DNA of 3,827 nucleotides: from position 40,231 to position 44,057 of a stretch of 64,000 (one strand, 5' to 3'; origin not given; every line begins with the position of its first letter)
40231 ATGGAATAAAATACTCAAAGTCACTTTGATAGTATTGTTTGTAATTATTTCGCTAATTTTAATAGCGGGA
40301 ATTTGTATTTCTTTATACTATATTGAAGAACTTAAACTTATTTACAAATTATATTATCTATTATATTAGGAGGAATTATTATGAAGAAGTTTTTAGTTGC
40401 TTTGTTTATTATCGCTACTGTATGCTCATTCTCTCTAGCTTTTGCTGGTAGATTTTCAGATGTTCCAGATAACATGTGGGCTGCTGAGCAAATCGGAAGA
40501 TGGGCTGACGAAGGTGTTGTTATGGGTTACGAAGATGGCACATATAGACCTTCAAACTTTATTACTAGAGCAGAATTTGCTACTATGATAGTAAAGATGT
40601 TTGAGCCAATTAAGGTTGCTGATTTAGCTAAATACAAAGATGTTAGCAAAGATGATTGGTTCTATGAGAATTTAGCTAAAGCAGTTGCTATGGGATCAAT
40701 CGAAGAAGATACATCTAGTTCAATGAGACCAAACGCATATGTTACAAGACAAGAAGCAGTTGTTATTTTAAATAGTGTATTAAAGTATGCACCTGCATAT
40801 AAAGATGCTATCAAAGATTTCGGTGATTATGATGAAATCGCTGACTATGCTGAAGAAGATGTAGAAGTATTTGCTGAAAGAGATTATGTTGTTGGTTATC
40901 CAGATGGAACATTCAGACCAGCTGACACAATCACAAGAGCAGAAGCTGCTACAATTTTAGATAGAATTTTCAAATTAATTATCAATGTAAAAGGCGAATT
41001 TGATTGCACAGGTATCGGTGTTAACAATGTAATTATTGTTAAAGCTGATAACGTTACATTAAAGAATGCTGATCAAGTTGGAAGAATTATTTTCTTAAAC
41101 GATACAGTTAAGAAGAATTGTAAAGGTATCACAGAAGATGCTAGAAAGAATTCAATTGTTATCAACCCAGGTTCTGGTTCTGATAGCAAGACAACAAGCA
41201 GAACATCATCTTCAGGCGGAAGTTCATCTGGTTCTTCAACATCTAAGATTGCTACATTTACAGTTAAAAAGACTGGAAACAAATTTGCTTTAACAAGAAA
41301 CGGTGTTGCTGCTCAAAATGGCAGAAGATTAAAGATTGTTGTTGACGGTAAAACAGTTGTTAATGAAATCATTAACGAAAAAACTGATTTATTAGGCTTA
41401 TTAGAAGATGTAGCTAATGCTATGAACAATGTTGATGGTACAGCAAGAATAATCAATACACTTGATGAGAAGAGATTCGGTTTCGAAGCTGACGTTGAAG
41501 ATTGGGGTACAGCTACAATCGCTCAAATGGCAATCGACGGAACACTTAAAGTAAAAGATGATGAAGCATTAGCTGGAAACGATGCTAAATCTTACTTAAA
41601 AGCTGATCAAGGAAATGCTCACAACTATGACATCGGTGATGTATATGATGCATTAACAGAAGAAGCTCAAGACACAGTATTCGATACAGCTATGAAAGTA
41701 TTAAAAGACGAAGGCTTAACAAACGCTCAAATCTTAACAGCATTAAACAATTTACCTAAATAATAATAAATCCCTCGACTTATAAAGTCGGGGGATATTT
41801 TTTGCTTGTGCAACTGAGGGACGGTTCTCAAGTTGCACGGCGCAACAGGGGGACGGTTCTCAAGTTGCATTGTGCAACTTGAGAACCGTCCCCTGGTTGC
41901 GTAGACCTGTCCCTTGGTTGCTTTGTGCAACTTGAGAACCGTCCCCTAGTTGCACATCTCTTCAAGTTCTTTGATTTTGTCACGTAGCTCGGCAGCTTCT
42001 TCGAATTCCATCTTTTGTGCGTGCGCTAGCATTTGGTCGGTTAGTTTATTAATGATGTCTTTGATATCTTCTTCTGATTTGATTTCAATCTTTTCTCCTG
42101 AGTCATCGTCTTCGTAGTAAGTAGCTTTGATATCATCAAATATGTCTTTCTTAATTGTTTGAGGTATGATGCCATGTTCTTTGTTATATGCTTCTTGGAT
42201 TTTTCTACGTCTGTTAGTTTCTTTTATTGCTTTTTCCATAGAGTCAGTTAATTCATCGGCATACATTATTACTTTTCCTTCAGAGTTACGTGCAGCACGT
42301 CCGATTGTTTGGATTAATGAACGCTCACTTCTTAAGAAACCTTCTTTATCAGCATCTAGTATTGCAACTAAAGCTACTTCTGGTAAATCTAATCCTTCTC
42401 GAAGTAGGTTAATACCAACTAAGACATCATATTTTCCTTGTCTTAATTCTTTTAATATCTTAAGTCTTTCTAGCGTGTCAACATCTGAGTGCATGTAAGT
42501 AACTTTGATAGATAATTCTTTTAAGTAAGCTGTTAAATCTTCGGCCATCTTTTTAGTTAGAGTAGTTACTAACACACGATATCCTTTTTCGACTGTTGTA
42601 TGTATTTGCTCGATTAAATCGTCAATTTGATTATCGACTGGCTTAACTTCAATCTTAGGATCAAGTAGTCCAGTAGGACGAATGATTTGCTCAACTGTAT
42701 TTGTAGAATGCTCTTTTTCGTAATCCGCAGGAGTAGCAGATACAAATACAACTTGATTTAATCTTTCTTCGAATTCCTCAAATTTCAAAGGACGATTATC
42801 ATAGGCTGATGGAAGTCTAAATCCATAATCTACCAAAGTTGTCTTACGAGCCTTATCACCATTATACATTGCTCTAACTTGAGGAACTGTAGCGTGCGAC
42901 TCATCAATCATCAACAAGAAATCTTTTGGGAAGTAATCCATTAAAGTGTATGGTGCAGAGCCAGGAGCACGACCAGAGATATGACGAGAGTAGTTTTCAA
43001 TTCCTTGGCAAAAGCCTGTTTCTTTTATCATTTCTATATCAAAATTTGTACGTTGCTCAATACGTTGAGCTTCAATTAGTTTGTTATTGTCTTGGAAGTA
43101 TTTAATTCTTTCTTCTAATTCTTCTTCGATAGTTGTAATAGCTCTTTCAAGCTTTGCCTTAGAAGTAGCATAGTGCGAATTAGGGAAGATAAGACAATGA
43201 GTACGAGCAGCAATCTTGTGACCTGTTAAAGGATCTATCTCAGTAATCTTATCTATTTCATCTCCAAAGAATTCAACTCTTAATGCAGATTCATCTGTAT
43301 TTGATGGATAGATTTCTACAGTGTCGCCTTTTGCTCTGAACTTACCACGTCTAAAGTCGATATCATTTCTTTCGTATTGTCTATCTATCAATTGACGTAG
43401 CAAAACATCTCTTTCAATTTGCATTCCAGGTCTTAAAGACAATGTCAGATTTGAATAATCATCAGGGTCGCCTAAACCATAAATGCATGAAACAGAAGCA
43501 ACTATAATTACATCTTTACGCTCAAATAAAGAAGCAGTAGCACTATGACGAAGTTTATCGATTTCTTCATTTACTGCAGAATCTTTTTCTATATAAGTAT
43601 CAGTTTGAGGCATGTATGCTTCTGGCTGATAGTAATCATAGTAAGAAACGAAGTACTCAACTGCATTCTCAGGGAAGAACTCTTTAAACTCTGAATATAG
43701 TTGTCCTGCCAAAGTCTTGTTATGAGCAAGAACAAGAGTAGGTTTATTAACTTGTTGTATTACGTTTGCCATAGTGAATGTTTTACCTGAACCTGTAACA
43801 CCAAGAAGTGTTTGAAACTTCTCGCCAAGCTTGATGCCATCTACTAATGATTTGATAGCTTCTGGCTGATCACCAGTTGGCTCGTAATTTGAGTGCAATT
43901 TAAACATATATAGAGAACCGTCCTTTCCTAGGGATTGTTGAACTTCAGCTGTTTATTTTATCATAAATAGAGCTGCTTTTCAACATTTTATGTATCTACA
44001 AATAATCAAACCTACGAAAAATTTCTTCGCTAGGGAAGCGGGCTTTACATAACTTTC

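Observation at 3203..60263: Very dense family of 28-29-nt palindromic intergenic repeats arranged in 32-bp-period arrays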

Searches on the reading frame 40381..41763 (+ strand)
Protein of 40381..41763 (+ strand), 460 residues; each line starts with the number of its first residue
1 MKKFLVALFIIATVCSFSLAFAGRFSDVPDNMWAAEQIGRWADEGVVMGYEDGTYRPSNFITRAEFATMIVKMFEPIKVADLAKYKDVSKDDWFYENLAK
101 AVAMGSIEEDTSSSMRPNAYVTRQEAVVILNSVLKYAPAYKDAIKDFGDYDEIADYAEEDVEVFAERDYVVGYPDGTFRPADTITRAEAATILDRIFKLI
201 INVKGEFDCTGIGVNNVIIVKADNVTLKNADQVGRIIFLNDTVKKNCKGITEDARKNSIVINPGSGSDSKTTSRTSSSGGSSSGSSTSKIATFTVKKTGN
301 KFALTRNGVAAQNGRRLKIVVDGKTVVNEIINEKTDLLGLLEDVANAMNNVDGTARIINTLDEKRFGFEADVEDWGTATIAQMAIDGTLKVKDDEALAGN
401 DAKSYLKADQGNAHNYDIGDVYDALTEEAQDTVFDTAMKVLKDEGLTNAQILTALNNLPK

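Call 62: search_protein_families(library=pfam, proteins=[window:40381-41763:+], max_evalue=0.00001)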
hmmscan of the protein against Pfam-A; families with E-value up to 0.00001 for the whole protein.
window:40381-41763:+ (460 aa): 1 family
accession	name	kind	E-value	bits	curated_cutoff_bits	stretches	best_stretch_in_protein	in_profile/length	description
PF00395.25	SLH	-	3.8e-34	116.8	20.8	3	24-67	1-44/44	S-layer homology domain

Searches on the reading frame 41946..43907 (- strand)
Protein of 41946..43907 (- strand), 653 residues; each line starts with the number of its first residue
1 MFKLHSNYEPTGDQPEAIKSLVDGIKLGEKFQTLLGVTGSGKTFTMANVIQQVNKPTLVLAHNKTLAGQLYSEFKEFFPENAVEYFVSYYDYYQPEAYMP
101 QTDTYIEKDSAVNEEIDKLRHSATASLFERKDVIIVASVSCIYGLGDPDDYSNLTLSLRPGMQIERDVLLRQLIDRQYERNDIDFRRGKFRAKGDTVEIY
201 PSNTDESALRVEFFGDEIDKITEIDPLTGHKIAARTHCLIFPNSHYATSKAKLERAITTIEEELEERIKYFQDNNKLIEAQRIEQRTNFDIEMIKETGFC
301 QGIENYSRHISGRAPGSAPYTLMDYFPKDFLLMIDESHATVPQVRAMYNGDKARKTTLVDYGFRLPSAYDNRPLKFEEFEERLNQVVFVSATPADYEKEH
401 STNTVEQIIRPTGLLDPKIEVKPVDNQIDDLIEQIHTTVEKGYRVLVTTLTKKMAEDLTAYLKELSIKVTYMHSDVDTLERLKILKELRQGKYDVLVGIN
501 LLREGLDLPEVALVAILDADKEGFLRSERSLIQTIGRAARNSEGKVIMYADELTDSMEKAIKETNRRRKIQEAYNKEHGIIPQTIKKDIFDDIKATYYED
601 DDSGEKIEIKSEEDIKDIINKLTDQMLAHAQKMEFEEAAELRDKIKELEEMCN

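Call 62: search_protein_families(library=pfam, proteins=[window:41946-43907:-], max_evalue=0.00001)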
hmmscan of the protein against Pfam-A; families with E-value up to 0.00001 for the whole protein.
window:41946-43907:- (653 aa): 6 families
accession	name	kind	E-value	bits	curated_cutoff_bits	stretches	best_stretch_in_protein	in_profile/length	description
PF17757.6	UvrB_inter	-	3.7e-33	113.9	22.9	1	156-246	1-91/91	UvrB interaction domain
PF12344.14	UvrB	-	5.2e-24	84.3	27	1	548-589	1-42/43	Ultra-violet resistance protein B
PF00271.37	Helicase_C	-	4.9e-22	78.7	23.5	1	429-541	4-109/110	Helicase conserved C-terminal domain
PF04851.21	ResIII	-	7.3e-13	49.2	22.5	1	9-116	3-114/164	Type III restriction enzyme, res subunit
PF00270.35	DEAD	-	1.6e-07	31.7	26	0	14-82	4-73/167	DEAD/DEAH box helicase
PF02151.25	UVR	-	1.9e-07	31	21.5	1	617-650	2-35/36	UvrB/uvrC motif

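Call 65: list_cluster_members(proteins=[window:41946-43907:-, window:48123-50219:+, window:2060-3211:+])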
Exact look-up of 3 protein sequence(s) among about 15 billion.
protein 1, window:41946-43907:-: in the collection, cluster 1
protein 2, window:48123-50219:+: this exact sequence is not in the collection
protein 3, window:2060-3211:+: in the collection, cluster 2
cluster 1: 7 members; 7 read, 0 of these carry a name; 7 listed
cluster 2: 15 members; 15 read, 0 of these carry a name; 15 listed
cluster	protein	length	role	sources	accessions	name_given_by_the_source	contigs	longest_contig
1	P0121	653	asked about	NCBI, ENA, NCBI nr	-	-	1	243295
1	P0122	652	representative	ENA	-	-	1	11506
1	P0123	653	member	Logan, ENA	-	-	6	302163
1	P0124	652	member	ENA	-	-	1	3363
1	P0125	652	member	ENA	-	-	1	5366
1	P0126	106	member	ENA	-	-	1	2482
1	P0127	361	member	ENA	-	-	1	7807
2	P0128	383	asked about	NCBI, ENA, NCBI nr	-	-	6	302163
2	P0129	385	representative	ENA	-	-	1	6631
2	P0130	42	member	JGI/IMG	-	-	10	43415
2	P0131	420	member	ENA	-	-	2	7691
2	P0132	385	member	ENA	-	-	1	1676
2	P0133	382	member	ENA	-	-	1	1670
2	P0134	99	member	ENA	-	-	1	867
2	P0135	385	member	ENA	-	-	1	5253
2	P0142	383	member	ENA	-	-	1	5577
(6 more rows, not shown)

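Call 67: find_encoding_contigs(protein=P0142, flank=3000, max_places=2)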
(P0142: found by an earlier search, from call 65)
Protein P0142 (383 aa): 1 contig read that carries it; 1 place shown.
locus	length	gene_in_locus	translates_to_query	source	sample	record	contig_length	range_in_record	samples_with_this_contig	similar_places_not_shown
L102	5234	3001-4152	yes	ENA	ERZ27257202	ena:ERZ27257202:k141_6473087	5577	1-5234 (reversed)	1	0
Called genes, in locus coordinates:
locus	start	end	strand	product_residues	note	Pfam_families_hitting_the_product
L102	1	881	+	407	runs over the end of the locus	?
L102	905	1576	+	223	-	PF19845:DUF6320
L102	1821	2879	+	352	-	PF02547:Queuosine_synth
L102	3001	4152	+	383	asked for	PF01702:TGT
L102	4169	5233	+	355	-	?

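Call 68: find_encoding_contigs(protein=P0124, flank=3000, max_places=2)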
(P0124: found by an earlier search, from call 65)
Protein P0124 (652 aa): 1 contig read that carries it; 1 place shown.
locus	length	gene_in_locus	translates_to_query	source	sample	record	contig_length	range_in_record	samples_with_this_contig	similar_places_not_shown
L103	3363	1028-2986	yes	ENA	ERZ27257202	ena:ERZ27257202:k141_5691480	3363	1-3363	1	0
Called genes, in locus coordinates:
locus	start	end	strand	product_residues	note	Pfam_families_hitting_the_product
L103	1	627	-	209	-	?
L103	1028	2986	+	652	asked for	PF00270:DEAD (faint), PF04851:ResIII, PF17757:UvrB_inter, PF27431:UvrB_3rd, PF00271:Helicase_C, PF12344:UvrB, PF02151:UVR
